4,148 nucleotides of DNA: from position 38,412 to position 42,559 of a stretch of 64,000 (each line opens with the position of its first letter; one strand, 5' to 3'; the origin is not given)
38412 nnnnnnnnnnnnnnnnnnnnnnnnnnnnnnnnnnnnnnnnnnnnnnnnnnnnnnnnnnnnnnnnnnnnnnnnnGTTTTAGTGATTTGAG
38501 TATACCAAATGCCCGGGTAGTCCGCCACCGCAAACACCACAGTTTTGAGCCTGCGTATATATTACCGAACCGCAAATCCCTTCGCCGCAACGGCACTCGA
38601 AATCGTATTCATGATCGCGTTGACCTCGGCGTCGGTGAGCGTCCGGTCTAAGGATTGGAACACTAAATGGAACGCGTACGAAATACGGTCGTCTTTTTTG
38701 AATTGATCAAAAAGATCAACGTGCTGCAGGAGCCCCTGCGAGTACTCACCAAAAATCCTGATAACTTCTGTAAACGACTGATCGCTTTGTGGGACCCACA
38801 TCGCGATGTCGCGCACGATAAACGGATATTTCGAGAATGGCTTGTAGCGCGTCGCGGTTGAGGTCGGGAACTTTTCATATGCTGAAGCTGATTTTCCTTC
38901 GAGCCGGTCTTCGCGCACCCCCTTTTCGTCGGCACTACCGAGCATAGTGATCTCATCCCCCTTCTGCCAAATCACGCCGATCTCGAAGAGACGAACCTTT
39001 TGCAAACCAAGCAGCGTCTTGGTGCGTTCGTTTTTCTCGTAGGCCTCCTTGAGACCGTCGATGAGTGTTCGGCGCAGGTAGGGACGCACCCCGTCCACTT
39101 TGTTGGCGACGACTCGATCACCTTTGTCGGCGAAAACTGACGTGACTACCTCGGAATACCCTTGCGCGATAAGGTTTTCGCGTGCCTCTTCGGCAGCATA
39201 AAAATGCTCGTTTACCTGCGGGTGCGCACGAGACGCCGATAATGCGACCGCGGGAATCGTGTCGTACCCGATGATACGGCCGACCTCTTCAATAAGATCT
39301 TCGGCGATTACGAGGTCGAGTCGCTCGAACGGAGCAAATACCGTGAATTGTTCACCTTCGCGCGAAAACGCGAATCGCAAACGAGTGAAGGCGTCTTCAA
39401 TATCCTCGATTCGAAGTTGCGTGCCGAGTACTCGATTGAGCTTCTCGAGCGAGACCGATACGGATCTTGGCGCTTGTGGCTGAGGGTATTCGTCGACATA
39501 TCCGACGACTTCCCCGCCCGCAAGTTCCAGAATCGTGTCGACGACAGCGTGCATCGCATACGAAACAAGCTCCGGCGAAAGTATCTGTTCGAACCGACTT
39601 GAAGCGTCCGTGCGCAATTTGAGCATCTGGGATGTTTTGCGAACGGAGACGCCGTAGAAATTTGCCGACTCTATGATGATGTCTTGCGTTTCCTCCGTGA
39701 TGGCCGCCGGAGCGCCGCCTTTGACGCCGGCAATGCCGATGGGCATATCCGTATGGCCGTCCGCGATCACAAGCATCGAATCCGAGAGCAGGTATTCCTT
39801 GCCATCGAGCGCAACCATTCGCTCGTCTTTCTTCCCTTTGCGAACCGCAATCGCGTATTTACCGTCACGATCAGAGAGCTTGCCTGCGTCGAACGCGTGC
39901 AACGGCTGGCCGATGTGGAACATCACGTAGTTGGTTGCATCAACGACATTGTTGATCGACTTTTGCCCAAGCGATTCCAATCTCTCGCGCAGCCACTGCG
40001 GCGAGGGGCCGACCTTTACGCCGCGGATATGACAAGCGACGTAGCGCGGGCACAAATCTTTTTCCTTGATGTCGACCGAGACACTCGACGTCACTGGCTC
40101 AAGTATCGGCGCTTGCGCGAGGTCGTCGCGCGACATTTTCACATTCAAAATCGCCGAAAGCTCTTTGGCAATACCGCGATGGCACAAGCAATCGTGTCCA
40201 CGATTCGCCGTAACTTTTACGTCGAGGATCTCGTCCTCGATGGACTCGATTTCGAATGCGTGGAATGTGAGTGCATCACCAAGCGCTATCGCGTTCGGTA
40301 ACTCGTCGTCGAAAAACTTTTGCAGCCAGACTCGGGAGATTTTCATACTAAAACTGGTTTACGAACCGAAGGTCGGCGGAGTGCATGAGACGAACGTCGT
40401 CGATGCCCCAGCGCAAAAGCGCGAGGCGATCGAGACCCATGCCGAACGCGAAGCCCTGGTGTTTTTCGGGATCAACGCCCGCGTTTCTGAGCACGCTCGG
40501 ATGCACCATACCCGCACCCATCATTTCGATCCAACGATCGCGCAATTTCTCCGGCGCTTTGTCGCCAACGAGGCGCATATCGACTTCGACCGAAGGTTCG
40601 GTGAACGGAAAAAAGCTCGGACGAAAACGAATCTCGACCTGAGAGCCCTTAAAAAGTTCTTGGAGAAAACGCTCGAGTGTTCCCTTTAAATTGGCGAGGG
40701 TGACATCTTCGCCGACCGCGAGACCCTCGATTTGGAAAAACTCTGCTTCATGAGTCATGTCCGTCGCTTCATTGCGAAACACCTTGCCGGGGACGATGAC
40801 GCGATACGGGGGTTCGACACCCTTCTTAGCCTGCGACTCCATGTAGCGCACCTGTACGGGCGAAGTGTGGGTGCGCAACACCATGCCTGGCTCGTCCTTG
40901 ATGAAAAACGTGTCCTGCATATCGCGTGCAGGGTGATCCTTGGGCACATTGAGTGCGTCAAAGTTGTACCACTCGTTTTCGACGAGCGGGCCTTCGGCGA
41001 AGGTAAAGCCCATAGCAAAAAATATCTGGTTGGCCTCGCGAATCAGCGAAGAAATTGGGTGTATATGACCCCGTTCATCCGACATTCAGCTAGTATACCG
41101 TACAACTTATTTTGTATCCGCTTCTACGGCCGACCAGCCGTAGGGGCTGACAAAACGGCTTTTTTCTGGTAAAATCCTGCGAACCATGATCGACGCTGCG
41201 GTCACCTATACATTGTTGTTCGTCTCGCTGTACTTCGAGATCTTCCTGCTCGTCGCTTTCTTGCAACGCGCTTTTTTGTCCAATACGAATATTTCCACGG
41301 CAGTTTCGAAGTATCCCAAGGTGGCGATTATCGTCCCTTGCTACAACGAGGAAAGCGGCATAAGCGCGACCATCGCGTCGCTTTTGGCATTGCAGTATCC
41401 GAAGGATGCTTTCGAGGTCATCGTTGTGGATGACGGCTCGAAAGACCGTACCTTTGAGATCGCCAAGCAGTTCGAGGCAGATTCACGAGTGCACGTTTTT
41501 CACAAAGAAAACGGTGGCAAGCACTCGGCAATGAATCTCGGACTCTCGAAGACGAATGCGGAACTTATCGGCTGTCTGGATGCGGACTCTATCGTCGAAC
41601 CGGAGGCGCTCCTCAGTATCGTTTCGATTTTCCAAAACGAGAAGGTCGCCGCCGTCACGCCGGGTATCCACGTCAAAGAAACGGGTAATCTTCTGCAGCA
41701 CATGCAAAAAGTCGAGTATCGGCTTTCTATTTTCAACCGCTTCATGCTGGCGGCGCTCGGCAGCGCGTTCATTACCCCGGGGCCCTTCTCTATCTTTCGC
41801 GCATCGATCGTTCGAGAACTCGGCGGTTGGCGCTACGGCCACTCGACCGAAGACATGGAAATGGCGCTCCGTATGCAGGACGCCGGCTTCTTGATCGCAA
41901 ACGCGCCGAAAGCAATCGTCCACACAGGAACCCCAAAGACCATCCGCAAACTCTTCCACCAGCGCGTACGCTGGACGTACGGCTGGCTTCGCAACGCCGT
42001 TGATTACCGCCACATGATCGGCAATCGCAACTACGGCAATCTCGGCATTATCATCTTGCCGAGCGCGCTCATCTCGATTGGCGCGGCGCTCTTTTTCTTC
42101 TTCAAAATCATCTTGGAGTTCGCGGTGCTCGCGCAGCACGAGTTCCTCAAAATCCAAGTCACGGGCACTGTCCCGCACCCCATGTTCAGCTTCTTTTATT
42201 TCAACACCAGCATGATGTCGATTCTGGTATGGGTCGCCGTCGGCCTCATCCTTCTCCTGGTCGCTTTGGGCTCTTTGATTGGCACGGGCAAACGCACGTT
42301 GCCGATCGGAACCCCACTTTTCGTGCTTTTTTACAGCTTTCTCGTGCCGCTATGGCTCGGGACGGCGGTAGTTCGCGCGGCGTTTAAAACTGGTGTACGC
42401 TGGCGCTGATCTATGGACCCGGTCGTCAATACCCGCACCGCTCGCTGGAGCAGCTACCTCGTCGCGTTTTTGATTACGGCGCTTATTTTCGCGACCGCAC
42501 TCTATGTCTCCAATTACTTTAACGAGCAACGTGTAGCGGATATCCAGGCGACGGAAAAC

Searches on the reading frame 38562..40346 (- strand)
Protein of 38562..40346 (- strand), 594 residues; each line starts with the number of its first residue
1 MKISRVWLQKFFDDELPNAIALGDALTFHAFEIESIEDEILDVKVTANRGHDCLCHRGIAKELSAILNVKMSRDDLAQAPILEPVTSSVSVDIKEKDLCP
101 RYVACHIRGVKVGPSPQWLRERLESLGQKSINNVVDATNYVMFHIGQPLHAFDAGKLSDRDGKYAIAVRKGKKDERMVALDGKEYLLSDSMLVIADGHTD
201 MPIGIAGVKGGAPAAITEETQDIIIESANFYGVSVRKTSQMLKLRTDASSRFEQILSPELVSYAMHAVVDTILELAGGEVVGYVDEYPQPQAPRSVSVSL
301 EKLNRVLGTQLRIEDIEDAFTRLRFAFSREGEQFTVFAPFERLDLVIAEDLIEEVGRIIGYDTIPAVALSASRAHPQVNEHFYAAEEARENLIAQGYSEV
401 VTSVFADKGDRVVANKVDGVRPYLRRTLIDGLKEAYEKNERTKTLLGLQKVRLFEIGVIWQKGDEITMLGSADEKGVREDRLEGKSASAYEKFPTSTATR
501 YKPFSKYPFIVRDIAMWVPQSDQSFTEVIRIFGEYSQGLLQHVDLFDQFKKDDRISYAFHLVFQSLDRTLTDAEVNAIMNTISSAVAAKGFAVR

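Call 12: search_protein_families(library=pfam, proteins=[window:38562-40346:-], max_evalue=0.001)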
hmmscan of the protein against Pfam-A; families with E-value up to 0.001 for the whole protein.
window:38562-40346:- (594 aa): 4 families
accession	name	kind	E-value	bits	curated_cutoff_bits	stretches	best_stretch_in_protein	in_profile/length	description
PF03483.22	B3_4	-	2.8e-57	193.6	29.3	1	99-277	2-174/174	B3/4 domain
PF03147.19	FDX-ACB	-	5.1e-18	65.7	31.1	1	505-589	1-88/94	Ferredoxin-fold anticodon binding domain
PF03484.21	B5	-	5.1e-17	62.3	28.6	1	296-361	1-67/67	tRNA synthetase B5 domain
PF17759.6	tRNA_synthFbeta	-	0.0002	21.3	22.4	0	364-463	1-109/214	Phenylalanyl tRNA synthetase beta chain CLM domain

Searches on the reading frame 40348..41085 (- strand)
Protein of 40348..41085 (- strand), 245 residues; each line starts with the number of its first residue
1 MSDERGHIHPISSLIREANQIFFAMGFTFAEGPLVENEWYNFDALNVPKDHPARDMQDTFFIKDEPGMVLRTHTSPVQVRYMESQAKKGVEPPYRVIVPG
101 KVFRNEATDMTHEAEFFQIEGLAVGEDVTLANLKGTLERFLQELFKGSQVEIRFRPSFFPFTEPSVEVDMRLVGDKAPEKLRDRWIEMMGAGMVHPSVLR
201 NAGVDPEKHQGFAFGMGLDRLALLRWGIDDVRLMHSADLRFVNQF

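Call 12: search_protein_families(library=pfam, proteins=[window:40348-41085:-], max_evalue=0.001)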
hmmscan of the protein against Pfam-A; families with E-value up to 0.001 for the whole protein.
window:40348-41085:- (245 aa): 1 family
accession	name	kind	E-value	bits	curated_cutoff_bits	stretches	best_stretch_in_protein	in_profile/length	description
PF01409.25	tRNA-synt_2d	-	4.1e-95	318.4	19.8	1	4-245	12-246/246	tRNA synthetases class II core domain (F)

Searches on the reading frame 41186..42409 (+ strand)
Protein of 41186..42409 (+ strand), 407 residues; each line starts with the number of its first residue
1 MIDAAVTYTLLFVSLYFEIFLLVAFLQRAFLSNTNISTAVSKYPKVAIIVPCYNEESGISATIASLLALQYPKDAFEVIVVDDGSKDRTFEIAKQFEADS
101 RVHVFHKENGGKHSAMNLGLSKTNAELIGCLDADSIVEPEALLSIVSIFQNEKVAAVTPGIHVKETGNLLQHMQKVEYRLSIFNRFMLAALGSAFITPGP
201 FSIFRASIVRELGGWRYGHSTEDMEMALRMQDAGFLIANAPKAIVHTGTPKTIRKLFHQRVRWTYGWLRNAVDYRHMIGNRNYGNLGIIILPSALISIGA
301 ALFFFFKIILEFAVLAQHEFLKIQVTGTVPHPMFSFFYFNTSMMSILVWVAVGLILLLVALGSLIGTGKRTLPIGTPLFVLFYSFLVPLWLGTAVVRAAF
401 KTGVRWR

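Call 12: search_protein_families(library=pfam, proteins=[window:41186-42409:+], max_evalue=0.001)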
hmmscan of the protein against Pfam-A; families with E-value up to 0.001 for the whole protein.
window:41186-42409:+ (407 aa): 6 families
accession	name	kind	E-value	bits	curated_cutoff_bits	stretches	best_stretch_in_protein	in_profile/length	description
PF13641.12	Glyco_tranf_2_3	-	2.9e-36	126.1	27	1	44-266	1-230/230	Glycosyltransferase like family 2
PF00535.33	Glycos_transf_2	-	1.2e-34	120.1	23.3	1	48-212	2-167/168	Glycosyl transferase family 2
PF13632.12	Glyco_trans_2_3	-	5.9e-28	98.5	27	1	128-314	2-196/198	Glycosyl transferase family group 2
PF10111.15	Glyco_tranf_2_2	-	2.4e-13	50.6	27.3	1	48-249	2-218/276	Glycosyltransferase like family 2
PF13506.12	Glyco_transf_21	-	5.8e-12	45.9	21.7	1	112-264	18-173/174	Glycosyl transferase family 21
PF03142.21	Chitin_synth_2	-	1.7e-06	27.4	27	0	118-207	195-287/527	Chitin synthase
